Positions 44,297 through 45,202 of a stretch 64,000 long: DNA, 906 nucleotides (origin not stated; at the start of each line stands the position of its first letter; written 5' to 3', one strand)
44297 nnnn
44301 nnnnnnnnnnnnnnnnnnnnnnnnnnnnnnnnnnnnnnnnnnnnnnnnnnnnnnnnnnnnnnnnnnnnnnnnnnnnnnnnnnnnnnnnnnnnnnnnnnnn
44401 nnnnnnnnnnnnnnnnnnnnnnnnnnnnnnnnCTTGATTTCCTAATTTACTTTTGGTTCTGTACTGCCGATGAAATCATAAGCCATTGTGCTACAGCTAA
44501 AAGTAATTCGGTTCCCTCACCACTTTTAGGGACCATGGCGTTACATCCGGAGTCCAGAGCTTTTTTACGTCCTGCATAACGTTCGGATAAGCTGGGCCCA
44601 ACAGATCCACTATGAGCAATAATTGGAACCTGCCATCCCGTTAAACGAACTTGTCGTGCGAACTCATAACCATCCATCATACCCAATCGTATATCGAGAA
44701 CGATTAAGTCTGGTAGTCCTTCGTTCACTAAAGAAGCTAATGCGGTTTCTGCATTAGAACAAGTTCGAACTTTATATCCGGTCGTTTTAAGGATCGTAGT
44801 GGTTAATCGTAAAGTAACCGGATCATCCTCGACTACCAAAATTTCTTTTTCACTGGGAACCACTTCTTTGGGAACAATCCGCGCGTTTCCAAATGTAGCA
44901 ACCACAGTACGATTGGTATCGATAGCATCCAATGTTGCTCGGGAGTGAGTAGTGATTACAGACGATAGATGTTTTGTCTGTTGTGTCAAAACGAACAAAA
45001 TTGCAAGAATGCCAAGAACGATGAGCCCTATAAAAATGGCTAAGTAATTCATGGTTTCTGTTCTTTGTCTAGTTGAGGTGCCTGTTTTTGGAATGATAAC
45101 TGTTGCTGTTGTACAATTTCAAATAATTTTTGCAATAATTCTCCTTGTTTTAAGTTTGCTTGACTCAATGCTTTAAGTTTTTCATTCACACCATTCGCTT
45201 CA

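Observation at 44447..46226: Three translationally coupled membrane proteins between terminase and portal, including a membrane-anchored CheY-like receiver domain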

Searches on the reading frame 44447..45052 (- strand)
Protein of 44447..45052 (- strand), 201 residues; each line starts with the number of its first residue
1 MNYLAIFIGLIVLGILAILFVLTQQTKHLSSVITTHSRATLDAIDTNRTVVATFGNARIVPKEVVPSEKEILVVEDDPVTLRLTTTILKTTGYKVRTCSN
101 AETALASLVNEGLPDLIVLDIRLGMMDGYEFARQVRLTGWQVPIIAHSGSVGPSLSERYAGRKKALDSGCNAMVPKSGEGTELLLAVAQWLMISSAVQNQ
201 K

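Call 3: search_protein_families(library=pfam, proteins=[window:44447-45052:-], max_evalue=0.1)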
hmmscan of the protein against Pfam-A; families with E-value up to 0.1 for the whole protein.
window:44447-45052:- (201 aa): 1 family
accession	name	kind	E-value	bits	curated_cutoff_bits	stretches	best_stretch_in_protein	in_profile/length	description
PF00072.30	Response_reg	-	3.7e-18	66.1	30.2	1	71-187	1-110/111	Response regulator receiver domain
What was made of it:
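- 44447..45052 (-): Gene C: 201 aa with a TM anchor (res 4-22, nt 44987-45043), a helical linker (23-~55) and a REC domain (res 70-200, nt 44453-44845). Acidic pair D76/D77 at nt 44822-44827, phospho-acceptor D120 at nt 44693-44695, S148 at nt 44609-44611, K176 at nt 44525-44527. The tail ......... is conserved. Pfam PF00072 at 66 bits (call 3).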

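Call 4: search_protein_families(library=phrogs, proteins=[window:44447-45052:-], max_evalue=0.1)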
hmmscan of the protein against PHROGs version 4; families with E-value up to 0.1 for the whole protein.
window:44447-45052:- (201 aa): 5 families
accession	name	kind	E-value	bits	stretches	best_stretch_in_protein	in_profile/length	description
phrog_5982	-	unknown function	2.5e-17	63.1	1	62-196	862-990/1030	-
phrog_731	-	unknown function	1.9e-16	61.1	1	69-191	2-117/227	-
phrog_20458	-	unknown function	8.8e-12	45.1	1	47-186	676-812/829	-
phrog_18358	-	unknown function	1.4e-06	27.6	1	51-146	654-749/904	-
phrog_8810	-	unknown function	0.00022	21.9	1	71-146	3-83/245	-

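Call 8: find_encoding_contigs(protein=window:44447-45052:-, flank=10000, max_places=6)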
Protein window:44447-45052:- (201 aa): 2 contigs read that carry it; 2 places shown.
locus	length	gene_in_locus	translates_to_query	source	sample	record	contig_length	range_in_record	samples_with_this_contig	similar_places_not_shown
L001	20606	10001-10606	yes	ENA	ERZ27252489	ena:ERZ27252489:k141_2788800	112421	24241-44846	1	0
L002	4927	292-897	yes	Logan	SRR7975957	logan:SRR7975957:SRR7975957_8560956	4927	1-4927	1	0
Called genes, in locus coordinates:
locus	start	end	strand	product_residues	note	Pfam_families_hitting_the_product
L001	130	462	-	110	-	-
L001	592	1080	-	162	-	-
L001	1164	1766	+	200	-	-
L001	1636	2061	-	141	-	-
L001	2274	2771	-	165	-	-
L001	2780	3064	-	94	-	-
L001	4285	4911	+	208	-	-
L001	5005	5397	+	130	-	-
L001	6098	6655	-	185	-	PF04545:Sigma70_r4 (weak)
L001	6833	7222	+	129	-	-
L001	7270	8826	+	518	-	-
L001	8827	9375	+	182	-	-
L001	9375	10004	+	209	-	-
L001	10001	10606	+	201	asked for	PF00072:Response_reg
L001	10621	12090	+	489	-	PF06381:Phage_portal_3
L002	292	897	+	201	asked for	PF00072:Response_reg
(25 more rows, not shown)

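Call 11: find_homologous_proteins(query=window:44447-45052:-, max_evalue=0.001)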
Query window:44447-45052:- (201 aa): 728 proteins with E <= 0.001 among 1415 candidates; the best 120 are listed.
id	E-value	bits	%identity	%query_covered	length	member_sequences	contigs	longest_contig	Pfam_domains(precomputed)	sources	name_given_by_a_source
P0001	1.6e-123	427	100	100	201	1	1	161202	PF00072.31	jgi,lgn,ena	-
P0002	1.1e-82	294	71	97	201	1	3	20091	PF00072.31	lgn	-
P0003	6.7e-15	73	36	36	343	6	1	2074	PF02518.32,PF00072.31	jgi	jgi:DNA-binding response OmpR family regulator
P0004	3.7e-13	68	35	37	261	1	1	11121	PF00072.31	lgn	-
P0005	2.0e-11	62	30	60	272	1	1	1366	PF00072.31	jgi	-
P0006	3.7e-10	58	28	64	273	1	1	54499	PF00072.31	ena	-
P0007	6.3e-10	57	43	50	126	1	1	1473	PF00072.31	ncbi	-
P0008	1.2e-9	56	40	66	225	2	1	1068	PF00486.35,PF00072.31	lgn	-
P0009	1.5e-9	56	36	54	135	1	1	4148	PF00072.31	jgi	jgi:CheY-like chemotaxis protein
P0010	2.0e-9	56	36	65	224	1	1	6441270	PF00486.35,PF00072.31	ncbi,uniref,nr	ncbi:response regulator transcription factor [Candidatus Formimonas warabiya]|uniref:Heme response r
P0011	2.1e-9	55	37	65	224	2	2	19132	PF00486.35,PF00072.31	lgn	-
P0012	4.4e-9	54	39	50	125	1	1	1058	PF00072.31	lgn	-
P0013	4.8e-9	54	34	61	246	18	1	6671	PF00486.35,PF00072.31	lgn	-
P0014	7.4e-9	54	36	66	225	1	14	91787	PF00486.35,PF00072.31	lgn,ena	-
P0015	7.4e-9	54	36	66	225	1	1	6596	PF00486.35,PF00072.31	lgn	-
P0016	7.7e-9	54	36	66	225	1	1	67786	PF00486.35,PF00072.31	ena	-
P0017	7.7e-9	54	36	66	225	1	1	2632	PF00486.35,PF00072.31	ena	-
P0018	7.7e-9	54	36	66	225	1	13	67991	PF00486.35,PF00072.31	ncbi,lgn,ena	-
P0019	9.8e-9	53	37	65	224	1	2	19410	PF00486.35,PF00072.31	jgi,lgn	jgi:Response regulators consisting of a CheY-like receiver domain and a winged-helix DNA-binding dom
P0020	1.0e-8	53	36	65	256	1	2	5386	PF00486.35,PF00072.31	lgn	-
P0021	1.1e-8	53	36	65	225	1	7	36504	PF00486.35,PF00072.31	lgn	-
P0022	1.1e-8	53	44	48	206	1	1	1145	PF00486.35,PF00072.31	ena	-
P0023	1.1e-8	53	37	65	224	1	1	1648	PF00486.35,PF00072.31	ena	-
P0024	1.3e-8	53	36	65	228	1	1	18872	PF00486.35,PF00072.31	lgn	-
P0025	1.7e-8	53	36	66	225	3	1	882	PF00486.35,PF00072.31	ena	-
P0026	1.9e-8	52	36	66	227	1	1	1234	PF00486.35,PF00072.31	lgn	-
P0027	1.9e-8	52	33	66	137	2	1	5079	PF00072.31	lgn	-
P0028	2.4e-8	52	42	50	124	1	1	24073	PF00072.31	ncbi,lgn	-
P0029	3.0e-8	52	36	66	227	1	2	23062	PF00486.35,PF00072.31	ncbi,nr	ncbi:MAG: response regulator transcription factor [Corallococcus sp.]|nr:response regulator transcri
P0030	3.2e-8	52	42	50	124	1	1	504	PF00072.31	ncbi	-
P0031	3.5e-8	52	30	67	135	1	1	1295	PF00072.31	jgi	-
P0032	3.5e-8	51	43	42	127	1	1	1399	PF23198.2,PF00072.31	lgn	-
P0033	3.6e-8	51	39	40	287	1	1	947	PF00072.31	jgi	-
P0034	3.6e-8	51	37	65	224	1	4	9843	PF00486.35,PF00072.31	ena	-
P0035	3.9e-8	51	35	66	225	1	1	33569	PF00486.35,PF00072.31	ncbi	-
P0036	4.2e-8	51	35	66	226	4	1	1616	PF00486.35,PF00072.31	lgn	-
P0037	4.3e-8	51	44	45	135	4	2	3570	PF00072.31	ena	-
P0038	4.8e-8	51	37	65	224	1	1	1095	PF00486.35,PF00072.31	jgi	jgi:DNA-binding response OmpR family regulator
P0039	4.9e-8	51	35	65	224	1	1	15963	PF00486.35,PF00072.31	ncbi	ncbi:Heme response regulator HssR [compost metagenome]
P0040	5.1e-8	51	33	66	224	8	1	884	PF00486.35,PF00072.31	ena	-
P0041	5.2e-8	51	37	65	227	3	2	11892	PF00486.35,PF00072.31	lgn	-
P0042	5.4e-8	51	47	38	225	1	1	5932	PF00486.35,PF00072.31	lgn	-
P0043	5.4e-8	51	37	58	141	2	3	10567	PF00072.31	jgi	jgi:DNA-binding response OmpR family regulator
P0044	5.8e-8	51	50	39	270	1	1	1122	PF00486.35,PF00072.31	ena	-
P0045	6.0e-8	51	33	66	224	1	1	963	PF00486.35,PF00072.31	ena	-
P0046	6.1e-8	51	33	65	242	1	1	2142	PF00486.35,PF00072.31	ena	-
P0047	6.2e-8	51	35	66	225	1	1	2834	PF00486.35,PF00072.31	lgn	-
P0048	6.3e-8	51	35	66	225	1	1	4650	PF00486.35,PF00072.31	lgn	-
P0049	6.4e-8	51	34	65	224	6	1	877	PF00486.35,PF00072.31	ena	-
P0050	6.8e-8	51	34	66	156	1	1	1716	PF00072.31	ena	-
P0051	6.8e-8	51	32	65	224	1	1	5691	PF00486.35,PF00072.31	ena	-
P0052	6.9e-8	51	45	40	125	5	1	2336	PF00072.31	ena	-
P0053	7.0e-8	51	36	65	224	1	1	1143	PF00486.35,PF00072.31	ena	-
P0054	7.5e-8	50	36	56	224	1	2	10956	PF00486.35,PF00072.31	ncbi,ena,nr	ncbi:MAG: response regulator transcription factor [Clostridia bacterium]|nr:response regulator trans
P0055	7.7e-8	50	44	42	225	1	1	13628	PF00486.35,PF00072.31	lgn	-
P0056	7.8e-8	50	37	65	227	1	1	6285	PF00486.35,PF00072.31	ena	-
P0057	8.7e-8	50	34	66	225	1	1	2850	PF00486.35,PF00072.31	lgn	-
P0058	8.9e-8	50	36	66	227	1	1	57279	PF00486.35,PF23198.2,PF00072.31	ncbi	-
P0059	8.9e-8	50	36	65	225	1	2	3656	PF00486.35,PF00072.31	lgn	-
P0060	9.0e-8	50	36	65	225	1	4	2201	PF00486.35,PF00072.31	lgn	-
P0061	9.2e-8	50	36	66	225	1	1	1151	PF00486.35,PF00072.31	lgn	-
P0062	9.9e-8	50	36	66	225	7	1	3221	PF00486.35,PF00072.31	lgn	-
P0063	1.0e-7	50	33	66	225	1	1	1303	PF00486.35,PF00072.31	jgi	-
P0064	1.0e-7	50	34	65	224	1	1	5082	PF00486.35,PF00072.31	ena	-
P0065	1.0e-7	50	34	65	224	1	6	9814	PF00486.35,PF00072.31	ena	-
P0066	1.0e-7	50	33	66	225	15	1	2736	PF00486.35,PF00072.31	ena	-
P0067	1.1e-7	50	43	42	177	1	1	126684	PF00072.31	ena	-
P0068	1.1e-7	50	35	66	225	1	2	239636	PF00486.35,PF00072.31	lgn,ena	-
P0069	1.1e-7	50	47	38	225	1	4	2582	PF00486.35,PF00072.31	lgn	-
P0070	1.1e-7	50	47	38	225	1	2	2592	PF00486.35,PF00072.31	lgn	-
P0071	1.1e-7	50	47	38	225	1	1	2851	PF00486.35,PF00072.31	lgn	-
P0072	1.1e-7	50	47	38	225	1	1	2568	PF00486.35,PF00072.31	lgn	-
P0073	1.1e-7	50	34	65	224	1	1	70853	PF00486.35,PF00072.31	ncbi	-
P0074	1.1e-7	50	35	66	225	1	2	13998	PF00486.35,PF00072.31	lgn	-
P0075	1.2e-7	50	35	66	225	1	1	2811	PF00486.35,PF00072.31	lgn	-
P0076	1.2e-7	50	33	54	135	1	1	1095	PF00072.31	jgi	jgi:CheY-like chemotaxis protein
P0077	1.2e-7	50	33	66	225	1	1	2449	PF00486.35,PF00072.31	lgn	-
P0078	1.2e-7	50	35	65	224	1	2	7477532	PF00486.35,PF00072.31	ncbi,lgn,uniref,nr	ncbi:response regulator transcription factor [Paenibacillus sonchi]|uniref:Heme response regulator H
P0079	1.3e-7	50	36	66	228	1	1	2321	PF00486.35,PF00072.31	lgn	-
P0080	1.3e-7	50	36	66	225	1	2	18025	PF00486.35,PF00072.31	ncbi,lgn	-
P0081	1.4e-7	50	32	65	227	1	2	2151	PF00486.35,PF00072.31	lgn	-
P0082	1.4e-7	50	45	38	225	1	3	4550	PF00486.35,PF00072.31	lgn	-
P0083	1.4e-7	50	45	38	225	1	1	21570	PF00486.35,PF00072.31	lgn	-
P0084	1.4e-7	50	34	65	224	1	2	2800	PF00486.35,PF00072.31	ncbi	-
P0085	1.4e-7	50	35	65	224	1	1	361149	PF00486.35,PF00072.31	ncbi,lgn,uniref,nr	ncbi:response regulator transcription factor [Paenibacillus sonchi]|uniref:response regulator transc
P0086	1.5e-7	49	44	42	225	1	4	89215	PF00486.35,PF00072.31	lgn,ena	-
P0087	1.5e-7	49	33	65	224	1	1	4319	PF00486.35,PF00072.31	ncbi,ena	-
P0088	1.5e-7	49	35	66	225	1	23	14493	PF00486.35,PF00072.31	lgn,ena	-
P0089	1.6e-7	49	34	66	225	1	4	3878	PF00486.35,PF00072.31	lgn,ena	-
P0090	1.6e-7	49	34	66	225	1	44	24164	PF00486.35,PF00072.31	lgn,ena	-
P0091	1.6e-7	49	34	66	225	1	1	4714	PF00486.35,PF00072.31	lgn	-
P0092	1.6e-7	49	35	66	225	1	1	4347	PF00486.35,PF00072.31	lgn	-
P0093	1.6e-7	49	36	66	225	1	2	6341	PF00486.35,PF00072.31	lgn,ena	-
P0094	1.6e-7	49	35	66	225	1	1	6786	PF00486.35,PF00072.31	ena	-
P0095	1.7e-7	49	35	65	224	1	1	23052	PF00486.35,PF00072.31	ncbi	-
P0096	1.7e-7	49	36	60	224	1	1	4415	PF00486.35,PF00072.31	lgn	-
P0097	1.7e-7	49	36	66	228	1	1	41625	PF00486.35,PF00072.31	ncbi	-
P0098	1.8e-7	49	35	66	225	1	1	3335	PF00486.35,PF00072.31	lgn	-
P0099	1.8e-7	49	35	65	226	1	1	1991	PF00486.35,PF00072.31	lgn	-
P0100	1.8e-7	49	34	65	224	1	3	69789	PF00486.35,PF00072.31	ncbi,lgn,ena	-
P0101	1.9e-7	49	32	66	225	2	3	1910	PF00486.35,PF00072.31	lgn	-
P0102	1.9e-7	49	35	65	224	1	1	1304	PF00486.35,PF00072.31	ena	-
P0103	1.9e-7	49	35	65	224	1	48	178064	PF00486.35,PF00072.31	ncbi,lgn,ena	-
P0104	1.9e-7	49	36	66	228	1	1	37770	PF00486.35,PF00072.31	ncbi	-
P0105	1.9e-7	49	35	66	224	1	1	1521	PF00486.35,PF00072.31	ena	-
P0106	1.9e-7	49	35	60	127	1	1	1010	PF00072.31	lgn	-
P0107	2.0e-7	49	33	65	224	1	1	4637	PF00486.35,PF00072.31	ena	-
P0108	2.0e-7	49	44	34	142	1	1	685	PF00072.31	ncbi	-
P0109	2.0e-7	49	36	60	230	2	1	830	PF00486.35,PF00072.31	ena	-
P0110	2.2e-7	49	33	66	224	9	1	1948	PF00486.35,PF00072.31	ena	-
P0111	2.2e-7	49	41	50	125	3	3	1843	PF00072.31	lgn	-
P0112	2.2e-7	49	45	37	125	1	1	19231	PF00072.31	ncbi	-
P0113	2.2e-7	49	34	66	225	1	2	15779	PF00486.35,PF00072.31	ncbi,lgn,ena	-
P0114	2.2e-7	49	34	65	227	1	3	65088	PF00486.35,PF00072.31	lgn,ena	-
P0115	2.3e-7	49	36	65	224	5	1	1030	PF00486.35,PF00072.31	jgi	jgi:DNA-binding response OmpR family regulator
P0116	2.3e-7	49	35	65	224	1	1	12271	PF00486.35,PF00072.31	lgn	-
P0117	2.3e-7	49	36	66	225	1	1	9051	PF00486.35,PF00072.31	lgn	-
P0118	2.4e-7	49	34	65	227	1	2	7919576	PF00486.35,PF00072.31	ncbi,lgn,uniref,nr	ncbi:response regulator transcription factor [Paenibacillus riograndensis]|uniref:Heme response regu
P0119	2.4e-7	49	36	66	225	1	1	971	PF00486.35,PF00072.31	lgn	-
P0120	2.5e-7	49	32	66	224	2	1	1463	PF00486.35,PF00072.31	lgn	-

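Call 12: find_encoding_contigs(protein=P0002, flank=10000, max_places=4)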
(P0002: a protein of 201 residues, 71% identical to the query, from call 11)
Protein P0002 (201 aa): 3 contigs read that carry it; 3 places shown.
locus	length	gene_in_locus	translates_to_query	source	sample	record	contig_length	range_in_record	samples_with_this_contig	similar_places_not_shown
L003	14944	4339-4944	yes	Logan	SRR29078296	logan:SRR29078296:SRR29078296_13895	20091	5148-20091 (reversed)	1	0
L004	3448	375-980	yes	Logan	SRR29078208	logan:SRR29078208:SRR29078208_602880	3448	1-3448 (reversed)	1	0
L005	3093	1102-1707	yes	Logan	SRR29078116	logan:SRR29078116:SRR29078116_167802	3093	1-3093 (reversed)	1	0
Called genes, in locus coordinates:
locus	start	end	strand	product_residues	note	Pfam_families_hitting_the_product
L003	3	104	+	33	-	?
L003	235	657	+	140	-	-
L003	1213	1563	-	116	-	PF01844:HNH, PF14279:HNH_5 (weak)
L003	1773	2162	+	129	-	-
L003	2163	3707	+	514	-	-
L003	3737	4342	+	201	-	-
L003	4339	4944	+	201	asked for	PF00072:Response_reg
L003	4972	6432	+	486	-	PF06381:Phage_portal_3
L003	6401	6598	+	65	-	-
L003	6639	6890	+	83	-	PF02954:HTH_8 (weak)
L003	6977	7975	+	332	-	PF13313:DUF4082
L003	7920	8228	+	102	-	-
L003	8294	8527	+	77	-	-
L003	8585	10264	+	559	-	-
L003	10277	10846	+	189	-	-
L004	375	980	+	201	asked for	PF00072:Response_reg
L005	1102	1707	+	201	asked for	PF00072:Response_reg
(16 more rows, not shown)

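Call 13: find_encoding_contigs(protein=P0006, flank=10000, max_places=3)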
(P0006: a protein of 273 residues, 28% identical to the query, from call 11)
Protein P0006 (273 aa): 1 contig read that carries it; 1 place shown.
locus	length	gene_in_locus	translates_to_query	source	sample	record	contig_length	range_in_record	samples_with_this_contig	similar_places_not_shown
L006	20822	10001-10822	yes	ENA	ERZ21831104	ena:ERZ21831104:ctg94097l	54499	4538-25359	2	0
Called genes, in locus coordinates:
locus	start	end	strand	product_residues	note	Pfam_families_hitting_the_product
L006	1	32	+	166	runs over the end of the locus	PF20563:DUF6773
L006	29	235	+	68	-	PF13443:HTH_26 (weak), PF13560:HTH_31, PF01381:HTH_3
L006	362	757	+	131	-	PF02566:OsmC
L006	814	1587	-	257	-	PF09394:Inhibitor_I42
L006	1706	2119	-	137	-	-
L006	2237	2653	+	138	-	PF08818:DUF1801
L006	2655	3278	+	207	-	PF13489:Methyltransf_23, PF13649:Methyltransf_25, PF13847:Methyltransf_31, PF08241:Methyltransf_11, PF08242:Methyltransf_12 (weak)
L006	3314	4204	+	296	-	PF00989:PAS, PF08448:PAS_4 (weak), PF13188:PAS_8 (weak), PF13426:PAS_9, PF00990:GGDEF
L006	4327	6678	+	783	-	PF00497:SBP_bac_3, PF00990:GGDEF, PF13487:HD_5, PF01966:HD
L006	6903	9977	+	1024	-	PF22673:MCP-like_PDC_1, PF13185:GAF_2, PF00512:HisKA, PF02518:HATPase_c, PF00072:Response_reg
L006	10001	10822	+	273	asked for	PF00072:Response_reg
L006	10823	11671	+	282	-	PF03705:CheR_N, PF01739:CheR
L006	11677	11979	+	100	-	PF01339:CheB_methylest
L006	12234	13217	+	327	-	PF00072:Response_reg, PF00990:GGDEF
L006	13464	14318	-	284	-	PF01979:Amidohydro_1 (faint), PF07969:Amidohydro_3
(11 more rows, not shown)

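Call 55: search_protein_families(library=padloc, proteins=[window:44447-45052:-], max_evalue=0.1)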
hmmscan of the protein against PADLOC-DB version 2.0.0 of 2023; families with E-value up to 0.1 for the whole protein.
window:44447-45052:- (201 aa): 3 families
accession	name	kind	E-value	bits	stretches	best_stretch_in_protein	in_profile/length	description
PDLC00405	SduA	-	0.00012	19.7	1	69-128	7-65/323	DUF4263 domain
PDLC04725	PDC-M60B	-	0.0017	16.2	1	68-127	3-63/158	-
PDLC04055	PD-T4-6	-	0.0034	14.2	1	56-122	354-418/496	-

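Call 56: search_protein_families(library=ncbifam, proteins=[window:44447-45052:-], max_evalue=0.1)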
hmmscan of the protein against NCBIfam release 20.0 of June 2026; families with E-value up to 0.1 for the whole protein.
window:44447-45052:- (201 aa): 89 families (the best 25 are shown)
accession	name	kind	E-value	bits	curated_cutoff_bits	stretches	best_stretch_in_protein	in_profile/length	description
NF007969.0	PRK10693.1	equivalog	2.6e-13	49.7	329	1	68-148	7-86/337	two-component system response regulator RssB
NF045944.1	ResRegRpaBCyano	equivalog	2.1e-12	46.9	330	1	72-148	1-75/229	response regulator transcription factor RpaB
NF008099.0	PRK10841.1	equivalog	4.1e-12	44.7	920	1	66-174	822-923/949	two-component system sensor histidine kinase RcsC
NF041733.1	resp_reg_CseB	equivalog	8.3e-12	45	350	1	70-148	2-78/228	two-component system response regulator CseB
NF040689.1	MtrAB_MtrA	equivalog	1.1e-10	41.3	300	1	71-148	1-76/219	MtrAB system response regulator MtrA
NF051870.1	NAssimRespRegNtrX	equivalog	1.2e-10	40.9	600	1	69-150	2-84/452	nitrogen assimilation response regulator NtrX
TIGR01387.1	cztR_silR_copR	subfamily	1.5e-10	41.1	279.2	1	71-196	1-119/218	heavy metal response regulator transcription factor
TIGR02154.1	PhoB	equivalog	1.7e-10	40.6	296.2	1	69-146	3-81/226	phosphate regulon transcriptional regulator PhoB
NF040534.1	resp_reg_YycF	equivalog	7.8e-10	38.4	340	1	69-146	1-76/231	response regulator YycF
NF007005.1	PRK09468.1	equivalog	1.7e-09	37.5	331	1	68-186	3-114/237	osmolarity response regulator transcription factor OmpR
TIGR02956.1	TMAO_torS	equivalog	2.9e-09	35.6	676.5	1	67-151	702-786/967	TMAO reductase system sensor histidine kinase/response regulator TorS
NF045717.1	DVU0259_DivK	exception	3e-09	37.1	160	1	68-153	2-88/117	DVU0259 family response regulator domain-containing protein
NF045505.1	RR_RssB_Pseudo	equivalog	5e-09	35.7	700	1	69-150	6-86/394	two-component system response regulator RssB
NF008034.0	PRK10766.1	equivalog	6.7e-09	35.6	275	1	69-191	3-117/231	two-component system response regulator TorR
NF053854.1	RespRegPhoBBctds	equivalog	7e-09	35.4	270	1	71-145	1-75/225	two-component system response regulator PhoB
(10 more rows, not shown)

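Call 70: predict_structure(alignment_id=A3)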
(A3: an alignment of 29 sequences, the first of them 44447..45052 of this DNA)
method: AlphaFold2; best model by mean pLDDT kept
length: 201 residues; sequences in the alignment: 29
mean_pLDDT: 90.0   pTM: 0.72
mean pLDDT of the five models: 90.0, 89.3, 87.2, 86.8, 85.1
residues with pLDDT >= 90: 142; 70-90: 31; 50-70: 28; < 50: 0
segments of 3 or more residues with pLDDT < 50: none
pLDDT, mean of each block of 10 residues (from residue 1): 93 96 85 64 66 66 92 98 97 98 98 98 96 98 95 86 96 92 95 90 77
secondary structure, 60 per line:
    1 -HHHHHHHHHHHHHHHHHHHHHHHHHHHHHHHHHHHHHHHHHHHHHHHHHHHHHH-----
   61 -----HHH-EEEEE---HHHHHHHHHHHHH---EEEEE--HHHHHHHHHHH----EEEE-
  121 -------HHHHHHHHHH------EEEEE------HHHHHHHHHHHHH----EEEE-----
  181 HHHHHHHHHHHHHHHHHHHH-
elements in order: H2-55 E70-74 H78-90 E94-98 H101-111 E116-119 H128-137 E144-148 H155-167 E172-175 H181-200
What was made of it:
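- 44447..45052 (-): AF2 pLDDT 90 (call 70).
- On Response regulator receiver domain (PF00072 / CheY-like superfamily): AF2 pLDDT 90 with five strand-helix units (call 70).
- On Canonical two-component system: The rest of the protein is a TM helix plus linker (calls 3, 70).
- Checked: The AF2 model has pLDDT 90 and a (beta/alpha)5 fold (call 70).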
